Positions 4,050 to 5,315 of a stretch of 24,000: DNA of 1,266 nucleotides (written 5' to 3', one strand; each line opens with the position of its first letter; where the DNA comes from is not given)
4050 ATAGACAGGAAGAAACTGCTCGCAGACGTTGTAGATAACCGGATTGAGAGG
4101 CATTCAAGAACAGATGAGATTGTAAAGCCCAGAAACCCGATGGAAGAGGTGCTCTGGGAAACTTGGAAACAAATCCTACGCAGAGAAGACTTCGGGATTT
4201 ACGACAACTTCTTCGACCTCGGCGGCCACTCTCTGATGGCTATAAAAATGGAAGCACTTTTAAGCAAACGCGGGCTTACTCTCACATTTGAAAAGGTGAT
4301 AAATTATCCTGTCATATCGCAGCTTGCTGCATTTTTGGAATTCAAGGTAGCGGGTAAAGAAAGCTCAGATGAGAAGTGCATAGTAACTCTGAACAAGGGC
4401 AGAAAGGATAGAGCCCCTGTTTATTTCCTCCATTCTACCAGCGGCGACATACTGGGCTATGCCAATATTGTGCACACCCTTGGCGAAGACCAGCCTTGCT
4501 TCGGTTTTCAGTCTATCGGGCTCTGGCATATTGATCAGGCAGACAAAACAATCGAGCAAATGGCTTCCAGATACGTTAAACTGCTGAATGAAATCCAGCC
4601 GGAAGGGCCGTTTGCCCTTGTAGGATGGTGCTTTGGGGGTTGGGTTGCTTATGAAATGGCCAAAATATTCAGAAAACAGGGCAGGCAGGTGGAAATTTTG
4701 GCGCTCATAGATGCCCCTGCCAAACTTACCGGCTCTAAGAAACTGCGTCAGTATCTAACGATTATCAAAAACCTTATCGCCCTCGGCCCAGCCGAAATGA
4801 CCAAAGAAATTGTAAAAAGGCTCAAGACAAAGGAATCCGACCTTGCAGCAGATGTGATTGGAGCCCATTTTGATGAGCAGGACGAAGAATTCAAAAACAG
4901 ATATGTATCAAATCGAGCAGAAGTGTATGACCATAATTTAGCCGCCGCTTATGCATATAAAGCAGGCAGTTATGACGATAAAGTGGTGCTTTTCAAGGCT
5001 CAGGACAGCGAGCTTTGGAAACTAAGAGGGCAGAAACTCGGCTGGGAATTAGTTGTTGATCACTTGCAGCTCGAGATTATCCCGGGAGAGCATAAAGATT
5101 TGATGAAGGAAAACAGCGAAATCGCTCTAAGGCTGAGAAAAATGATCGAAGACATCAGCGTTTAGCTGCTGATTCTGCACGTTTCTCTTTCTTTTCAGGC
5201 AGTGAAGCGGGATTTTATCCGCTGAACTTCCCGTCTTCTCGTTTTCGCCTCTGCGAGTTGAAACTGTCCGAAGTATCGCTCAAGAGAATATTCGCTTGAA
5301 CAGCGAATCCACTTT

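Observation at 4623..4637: Thioesterase nucleophile elbow reads G-W-C-F-G (Cys691) instead of GxSxG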

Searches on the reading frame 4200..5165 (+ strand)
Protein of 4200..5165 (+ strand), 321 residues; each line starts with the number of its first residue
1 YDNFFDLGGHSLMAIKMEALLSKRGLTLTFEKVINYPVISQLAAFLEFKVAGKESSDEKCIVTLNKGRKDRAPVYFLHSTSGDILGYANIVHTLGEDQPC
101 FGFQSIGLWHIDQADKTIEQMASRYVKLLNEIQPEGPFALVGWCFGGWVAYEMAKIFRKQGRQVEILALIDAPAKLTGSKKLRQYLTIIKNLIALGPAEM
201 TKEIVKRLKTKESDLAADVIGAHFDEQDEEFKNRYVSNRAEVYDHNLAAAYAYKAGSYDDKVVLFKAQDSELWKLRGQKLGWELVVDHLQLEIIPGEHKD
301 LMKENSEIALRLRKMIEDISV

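Call 6: search_solved_structures(query=window:4200-5165:+, max_evalue=0.01, show_alignments=4)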
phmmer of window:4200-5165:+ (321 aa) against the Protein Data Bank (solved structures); distinct sequences matched with E-value up to 0.01: 43.
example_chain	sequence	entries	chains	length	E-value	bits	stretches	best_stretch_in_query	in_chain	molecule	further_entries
4zxh_A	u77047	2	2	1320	1.1e-28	103.6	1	1-176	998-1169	ABBFA_003403 | Tyrocidine synthetase 3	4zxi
7dxo_A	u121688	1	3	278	1.2e-14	57.6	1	69-171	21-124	Non-ribosomal peptide synthetase 4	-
7crn_A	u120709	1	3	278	1.6e-14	57.1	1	69-171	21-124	Non-ribosomal peptide synthetase 4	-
8tqv_A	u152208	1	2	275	4.1e-14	55.8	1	71-173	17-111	Polyketide synthase Pks13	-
7vjt_A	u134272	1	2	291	4.5e-14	55.6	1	70-173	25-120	Polyketide synthase Pks13 (Termination polyketide synthase)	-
5v3w_A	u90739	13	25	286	4.6e-14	55.6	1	70-173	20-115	Polyketide synthase Pks13 (Termination polyketide synthase) | Polyketide synthase Pks13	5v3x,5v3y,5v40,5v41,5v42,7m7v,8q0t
5v3z_A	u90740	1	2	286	4.6e-14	55.6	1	70-173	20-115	Polyketide synthase Pks13 (Termination polyketide synthase)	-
9f48_A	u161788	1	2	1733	2.6e-12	49.8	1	70-173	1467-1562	Polyketide synthase Pks13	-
2roq_A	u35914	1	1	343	3.8e-12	49.3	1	3-172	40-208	Enterobactin synthetase component F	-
3tej_A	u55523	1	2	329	5.3e-12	48.8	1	3-172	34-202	Enterobactin synthase component F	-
6ojc_A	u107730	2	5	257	6.1e-12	48.6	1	109-173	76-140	NocB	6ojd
9f7b_A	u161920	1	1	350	7.1e-12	48.4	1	64-174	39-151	3-hydroxyacyl-[acyl-carrier-protein] dehydratase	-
7r0x_A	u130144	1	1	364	1.2e-11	47.6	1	70-173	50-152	Polyketide synthase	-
5ja1_A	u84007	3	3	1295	1.4e-11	47.5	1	3-172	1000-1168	Enterobactin synthase component F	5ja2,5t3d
2vsq_A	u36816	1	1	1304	1.6e-11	47.3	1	1-175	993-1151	SURFACTIN SYNTHETASE SUBUNIT 3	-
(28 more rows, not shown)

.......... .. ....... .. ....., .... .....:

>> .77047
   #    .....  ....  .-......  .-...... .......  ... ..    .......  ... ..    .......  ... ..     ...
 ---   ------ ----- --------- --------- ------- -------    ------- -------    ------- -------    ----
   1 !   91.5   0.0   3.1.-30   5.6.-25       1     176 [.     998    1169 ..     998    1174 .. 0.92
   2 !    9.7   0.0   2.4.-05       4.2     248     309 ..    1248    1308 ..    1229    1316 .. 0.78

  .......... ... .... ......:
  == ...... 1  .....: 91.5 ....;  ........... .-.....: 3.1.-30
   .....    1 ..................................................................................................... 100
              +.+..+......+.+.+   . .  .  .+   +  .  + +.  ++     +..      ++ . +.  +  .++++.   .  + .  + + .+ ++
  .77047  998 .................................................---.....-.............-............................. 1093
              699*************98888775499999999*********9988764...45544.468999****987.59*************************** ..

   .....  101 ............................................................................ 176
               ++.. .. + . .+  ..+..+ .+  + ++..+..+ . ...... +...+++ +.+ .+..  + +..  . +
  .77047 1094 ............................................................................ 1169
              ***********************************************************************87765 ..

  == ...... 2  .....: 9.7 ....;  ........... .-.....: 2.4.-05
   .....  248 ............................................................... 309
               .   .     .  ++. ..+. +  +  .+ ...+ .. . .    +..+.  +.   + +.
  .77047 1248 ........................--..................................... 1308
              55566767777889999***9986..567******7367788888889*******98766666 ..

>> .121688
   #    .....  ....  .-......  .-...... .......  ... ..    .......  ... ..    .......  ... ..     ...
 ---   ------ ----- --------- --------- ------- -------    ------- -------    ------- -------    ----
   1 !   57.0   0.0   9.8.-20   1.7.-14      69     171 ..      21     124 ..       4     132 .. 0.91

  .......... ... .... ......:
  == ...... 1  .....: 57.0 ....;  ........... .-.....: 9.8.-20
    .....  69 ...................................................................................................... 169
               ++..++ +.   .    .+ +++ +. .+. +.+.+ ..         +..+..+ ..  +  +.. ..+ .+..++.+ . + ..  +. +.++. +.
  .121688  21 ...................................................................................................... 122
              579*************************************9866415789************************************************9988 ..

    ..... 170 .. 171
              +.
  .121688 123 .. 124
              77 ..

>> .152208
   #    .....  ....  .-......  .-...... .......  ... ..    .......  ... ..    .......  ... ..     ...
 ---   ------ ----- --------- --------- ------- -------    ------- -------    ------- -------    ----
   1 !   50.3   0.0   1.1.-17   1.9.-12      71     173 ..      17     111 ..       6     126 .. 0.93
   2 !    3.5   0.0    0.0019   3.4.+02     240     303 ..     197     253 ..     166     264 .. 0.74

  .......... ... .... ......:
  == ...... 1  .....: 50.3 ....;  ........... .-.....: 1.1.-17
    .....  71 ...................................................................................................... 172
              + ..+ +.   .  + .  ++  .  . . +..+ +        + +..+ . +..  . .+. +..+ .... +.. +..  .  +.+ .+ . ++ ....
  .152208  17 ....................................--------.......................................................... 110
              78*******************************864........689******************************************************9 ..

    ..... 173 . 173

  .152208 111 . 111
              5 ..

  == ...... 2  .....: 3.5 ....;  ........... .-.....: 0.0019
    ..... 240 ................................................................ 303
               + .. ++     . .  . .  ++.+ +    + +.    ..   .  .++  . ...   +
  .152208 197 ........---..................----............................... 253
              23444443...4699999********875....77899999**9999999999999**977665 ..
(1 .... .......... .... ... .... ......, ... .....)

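Call 21: search_protein_representatives(protein=window:4380-5162:+)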
Query: 261 residues. Proteins with E-value up to 0.001 (for the whole library): 32172; up to 1e-10: 13896; up to 1e-30: 84. The best 150 are listed.
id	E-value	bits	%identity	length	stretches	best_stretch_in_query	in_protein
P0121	1.1e-72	261.0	47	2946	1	2-257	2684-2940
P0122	2.9e-72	259.6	47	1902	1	2-258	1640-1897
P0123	4.2e-65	236.1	79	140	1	122-259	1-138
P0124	7.3e-64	232.1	45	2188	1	2-252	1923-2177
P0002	1.1e-63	231.5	86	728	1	1-121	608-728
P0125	1.4e-47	178.8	38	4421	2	10-246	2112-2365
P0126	1.1e-45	172.4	38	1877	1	1-242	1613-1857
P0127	2.2e-45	171.5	42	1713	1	1-257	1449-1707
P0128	1.0e-44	169.3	32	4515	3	9-252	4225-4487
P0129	9.4e-44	166.2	38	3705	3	9-114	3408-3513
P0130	4.3e-43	164.0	39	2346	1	2-253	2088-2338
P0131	6.8e-43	163.3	38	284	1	1-253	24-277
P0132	1.8e-42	161.9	30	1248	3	10-245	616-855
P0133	4.0e-42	160.8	35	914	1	10-252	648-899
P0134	4.6e-42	160.6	30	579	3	11-247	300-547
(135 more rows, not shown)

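Call 44: predict_structure(alignment_id=A2)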
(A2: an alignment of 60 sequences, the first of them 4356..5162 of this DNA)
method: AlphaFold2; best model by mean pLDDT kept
length: 269 residues; sequences in the alignment: 60
mean_pLDDT: 90.1   pTM: 0.88
mean pLDDT of the five models: 90.1, 89.3, 88.5, 88.0, 87.2
residues with pLDDT >= 90: 204; 70-90: 35; 50-70: 27; < 50: 3
segments of 3 or more residues with pLDDT < 50: none
pLDDT, mean of each block of 10 residues (from residue 1): 69 95 97 96 98 94 97 96 94 98 97 97 87 89 94 84 56 64 79 95 96 93 91 97 95 94 91
secondary structure, 60 per line:
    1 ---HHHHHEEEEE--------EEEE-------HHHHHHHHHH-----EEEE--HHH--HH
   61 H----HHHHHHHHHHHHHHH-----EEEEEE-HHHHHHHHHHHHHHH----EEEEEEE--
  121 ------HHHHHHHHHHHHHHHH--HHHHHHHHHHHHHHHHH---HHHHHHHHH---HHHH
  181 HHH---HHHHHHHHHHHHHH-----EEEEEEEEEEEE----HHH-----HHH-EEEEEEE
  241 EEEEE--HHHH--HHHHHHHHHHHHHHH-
elements in order: H4-8 E9-13 E22-25 H33-42 E48-51 H66-80 E86-91 H93-107 E112-118 H127-142 H145-161 H165-173 H177-183 H187-200 E206-217 E234-245 H248-251 H254-268

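Call 46: fold_search(model_id=the predicted structure, library=pdb)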
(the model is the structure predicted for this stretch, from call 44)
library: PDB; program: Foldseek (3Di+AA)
matches with E <= 10: 1606; with E <= 0.001: 1053
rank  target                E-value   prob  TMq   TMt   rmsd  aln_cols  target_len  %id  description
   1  4zxh                  1.8e-17  1.00  0.68  0.15   9.4       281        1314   25  Crystal Structure of holo-AB3403 a four domain nonribosomal peptide synthetase from Acinetobacter Baumanii (released 2015-12-30)
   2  7crn_C                9.2e-17  1.00  0.71  0.73   8.2       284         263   19  The Functional Characterization and Crystal Structure of the Bifunctional Thioesterase Catalyzing Epimerization and Cy (released 2021-08-18)
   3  7crn_A                2.4e-16  1.00  0.72  0.73   8.1       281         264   20  The Functional Characterization and Crystal Structure of the Bifunctional Thioesterase Catalyzing Epimerization and Cy (released 2021-08-18)
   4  5v3x_A                3.0e-16  1.00  0.66  0.65   8.0       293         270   23  Crystal Structure of Mtb Pks13 Thioesterase domain in complex with inhibitor TAM1 (released 2017-07-05)
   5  5v41_B                3.4e-16  1.00  0.65  0.64   8.8       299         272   21  Crystal Structure of Mtb Pks13 Thioesterase domain in complex with inhibitor TAM5 (released 2017-07-05)
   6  7dxo_A                3.9e-16  1.00  0.71  0.72   8.3       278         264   20  The mutant of bifunctional thioesterase catalyzing epimerization and cyclization (released 2022-01-26)
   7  8q0t_B                8.4e-16  1.00  0.65  0.65   8.7       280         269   23  Identification and optimisation of novel inhibitors of the Polyketide synthetase 13 thioesterase domain with antituber (released 2023-11-22)
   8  5v42_B                1.1e-15  1.00  0.63  0.63   9.2       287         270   22  Crystal Structure of Mtb Pks13 Thioesterase domain in complex with inhibitor TAM3 (released 2017-07-05)
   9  8tqv_A                1.4e-15  1.00  0.66  0.66   7.9       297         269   22  Crystal Structure of Mtb Pks13 Thioesterase domain in complex with inhibitor X20403 (released 2024-04-24)
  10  5v3y_B                3.3e-15  1.00  0.65  0.64   8.5       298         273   22  Crystal Structure of Mtb Pks13 Thioesterase domain in complex with inhibitor TAM16 (released 2017-07-05)
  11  1xkt_A                3.7e-15  1.00  0.66  0.68   8.6       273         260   19  Human fatty acid synthase: Structure and substrate selectivity of the thioesterase domain (released 2004-10-26)
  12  5v3x_B                4.0e-15  1.00  0.64  0.63   8.6       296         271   22  Crystal Structure of Mtb Pks13 Thioesterase domain in complex with inhibitor TAM1 (released 2017-07-05)
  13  6ojd_C                4.2e-15  1.00  0.62  0.73   8.7       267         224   25  A high-resolution crystal structure of covalent complex of NocB thioesterase domain with fluorophosphonate nocardicin  (released 2019-09-11)
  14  9f7b                  4.5e-15  1.00  0.68  0.62   9.1       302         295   18  Thioesterase domain (GbnD6 TE domain) from the gladiolin PKS (released 2025-05-14)
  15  2px6_B                4.7e-15  1.00  0.63  0.64   8.7       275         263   19  Crystal structure of the thioesterase domain of human fatty acid synthase inhibited by Orlistat (released 2007-07-10)
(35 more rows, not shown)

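Call 54: find_related_loci(query=A3, collection=genome_contigs, flank=10000)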
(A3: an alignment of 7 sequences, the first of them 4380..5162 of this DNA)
Query A3 (261 aa) in genome_contigs; peptide patterns used: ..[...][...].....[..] (x = any residue, [..] = any of these).
153 stretches matched a pattern; 148 encode a relative of the query (tblastn E <= 1e-3); the best 80 are kept; 80 distinct loci.
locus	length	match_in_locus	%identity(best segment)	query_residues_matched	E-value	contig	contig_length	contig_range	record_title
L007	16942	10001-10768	38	1-257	1e-52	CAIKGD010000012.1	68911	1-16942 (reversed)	MAG: uncultured Verrucomicrobia bacterium isolate I2_bin-230 genome assembly, contig: bin-230:12/88, whole genome shotgu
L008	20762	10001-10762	36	1-257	1e-51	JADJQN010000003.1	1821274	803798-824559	MAG: Sandaracinaceae bacterium isolate Fred_18-Q3-R57-64_MAXAC.276 tig00001056-10-18270440, whole genome shotgun sequenc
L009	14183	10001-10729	39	1-246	2e-51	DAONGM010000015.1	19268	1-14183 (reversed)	MAG TPA_asm: Pontiellaceae bacterium isolate AMR_MDS_3817 NODE_2926_length_19268_cov_11.291209, whole genome shotgun seq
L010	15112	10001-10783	39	1-259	1e-50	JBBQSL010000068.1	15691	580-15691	MAG: Kiritimatiellales bacterium isolate Co_metawrap_1747 Cmw_1747_k141_16685509_length_15691_cov_11.9972, whole genome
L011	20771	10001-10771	37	1-258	6e-51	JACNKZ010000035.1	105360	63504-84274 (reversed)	MAG: Kiritimatiellaeota bacterium isolate NIOZ-UU71 NIOZ-UU_NODE_127_length_105360_cov_24.369, whole genome shotgun sequ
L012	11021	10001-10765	37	1-256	4e-50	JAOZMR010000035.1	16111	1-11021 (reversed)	MAG: Pontiellaceae bacterium isolate GMC3.metabat2.52 GMC3_958_length_16111_cov_23.592800, whole genome shotgun sequence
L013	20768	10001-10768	37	1-257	5e-50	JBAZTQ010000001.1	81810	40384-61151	MAG: Kiritimatiellales bacterium isolate SO_2017_GW1_207 NODE_1811_length_81810_cov_3.237026_OW334_2017, whole genome sh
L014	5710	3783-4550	36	1-257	7e-50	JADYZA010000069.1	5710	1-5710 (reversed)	MAG: Verrucomicrobia bacterium isolate SJ551 c_000000400367, whole genome shotgun sequence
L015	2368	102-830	38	1-246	6e-50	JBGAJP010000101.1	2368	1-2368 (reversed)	MAG: Pontiellaceae bacterium isolate MAG_AAO_H125.17 AAOH125-17_opera_contig_66657, whole genome shotgun sequence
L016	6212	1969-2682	37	6-246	1e-49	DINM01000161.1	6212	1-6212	MAG TPA_asm: Verrucomicrobia bacterium UBA5540 UBA5540_contig_28183, whole genome shotgun sequence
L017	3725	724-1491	38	1-257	7e-49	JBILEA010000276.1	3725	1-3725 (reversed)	MAG: Pontiellaceae bacterium isolate ME2016-07-22_3300044628_group7_bin45 Rohwer_bin2524_scaffold_37843_c1, whole genome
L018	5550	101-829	36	1-246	2e-48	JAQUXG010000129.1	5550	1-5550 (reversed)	MAG: Kiritimatiellales bacterium isolate STD2_208 NODE_63488_length_5550_cov_3.676932_Sandtown_D2, whole genome shotgun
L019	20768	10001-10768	37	1-257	1e-47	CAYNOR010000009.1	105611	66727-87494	MAG TPA_asm: uncultured Verrucomicrobiota bacterium isolate binchicken_co340_63 genome assembly, contig: NODE_79_length_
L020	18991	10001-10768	36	1-257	2e-47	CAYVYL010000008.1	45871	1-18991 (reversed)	MAG TPA_asm: uncultured Verrucomicrobiota bacterium isolate binchicken_co181_170 genome assembly, contig: NODE_901_lengt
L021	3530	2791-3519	37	1-246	3e-46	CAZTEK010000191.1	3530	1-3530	MAG TPA_asm: uncultured Verrucomicrobiota bacterium isolate SRP272421_co2_305 genome assembly, contig: NODE_116215_lengt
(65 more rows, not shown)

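Call 60: search_solved_structures(query=A3, max_evalue=10, show_alignments=1)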
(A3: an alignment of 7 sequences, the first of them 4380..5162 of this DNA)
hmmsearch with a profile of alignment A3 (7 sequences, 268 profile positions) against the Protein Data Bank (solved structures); distinct sequences matched with E-value up to 10: 74 (the best 60 are shown).
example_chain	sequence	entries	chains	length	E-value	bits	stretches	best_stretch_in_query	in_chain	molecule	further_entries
4zxh_A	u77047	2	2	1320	4.4e-39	137.9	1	3-260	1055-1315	ABBFA_003403 | Tyrocidine synthetase 3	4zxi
7dxo_A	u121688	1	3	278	8.5e-28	100.9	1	10-261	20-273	Non-ribosomal peptide synthetase 4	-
7crn_A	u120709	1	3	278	9.7e-28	100.7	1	10-261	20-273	Non-ribosomal peptide synthetase 4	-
8tqv_A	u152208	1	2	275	1.4e-24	90.3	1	12-265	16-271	Polyketide synthase Pks13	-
5v3z_A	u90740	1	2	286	1.5e-24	90.2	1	12-265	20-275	Polyketide synthase Pks13 (Termination polyketide synthase)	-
5v3w_A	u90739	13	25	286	1.6e-24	90.1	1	12-265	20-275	Polyketide synthase Pks13 (Termination polyketide synthase) | Polyketide synthase Pks13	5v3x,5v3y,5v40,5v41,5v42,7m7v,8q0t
7vjt_A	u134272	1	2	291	1.7e-24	90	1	12-265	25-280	Polyketide synthase Pks13 (Termination polyketide synthase)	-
9f48_A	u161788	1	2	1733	7.7e-23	84.6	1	12-265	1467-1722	Polyketide synthase Pks13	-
7r0x_A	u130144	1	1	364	6.9e-22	81.5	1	15-200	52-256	Polyketide synthase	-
6ojc_A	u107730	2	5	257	3.7e-21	79.1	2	50-120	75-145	NocB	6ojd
7mhd_A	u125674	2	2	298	1.7e-20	77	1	3-262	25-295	Fatty acid synthase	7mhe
2px6_A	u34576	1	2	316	1.8e-20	76.8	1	3-262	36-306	Thioesterase domain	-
4z49_A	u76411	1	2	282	2e-20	76.7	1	3-261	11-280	Fatty acid synthase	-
1xkt_A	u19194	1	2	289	5.1e-20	75.4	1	3-261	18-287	fatty acid synthase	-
3tjm_A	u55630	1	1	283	6e-20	75.1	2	3-102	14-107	Fatty acid synthase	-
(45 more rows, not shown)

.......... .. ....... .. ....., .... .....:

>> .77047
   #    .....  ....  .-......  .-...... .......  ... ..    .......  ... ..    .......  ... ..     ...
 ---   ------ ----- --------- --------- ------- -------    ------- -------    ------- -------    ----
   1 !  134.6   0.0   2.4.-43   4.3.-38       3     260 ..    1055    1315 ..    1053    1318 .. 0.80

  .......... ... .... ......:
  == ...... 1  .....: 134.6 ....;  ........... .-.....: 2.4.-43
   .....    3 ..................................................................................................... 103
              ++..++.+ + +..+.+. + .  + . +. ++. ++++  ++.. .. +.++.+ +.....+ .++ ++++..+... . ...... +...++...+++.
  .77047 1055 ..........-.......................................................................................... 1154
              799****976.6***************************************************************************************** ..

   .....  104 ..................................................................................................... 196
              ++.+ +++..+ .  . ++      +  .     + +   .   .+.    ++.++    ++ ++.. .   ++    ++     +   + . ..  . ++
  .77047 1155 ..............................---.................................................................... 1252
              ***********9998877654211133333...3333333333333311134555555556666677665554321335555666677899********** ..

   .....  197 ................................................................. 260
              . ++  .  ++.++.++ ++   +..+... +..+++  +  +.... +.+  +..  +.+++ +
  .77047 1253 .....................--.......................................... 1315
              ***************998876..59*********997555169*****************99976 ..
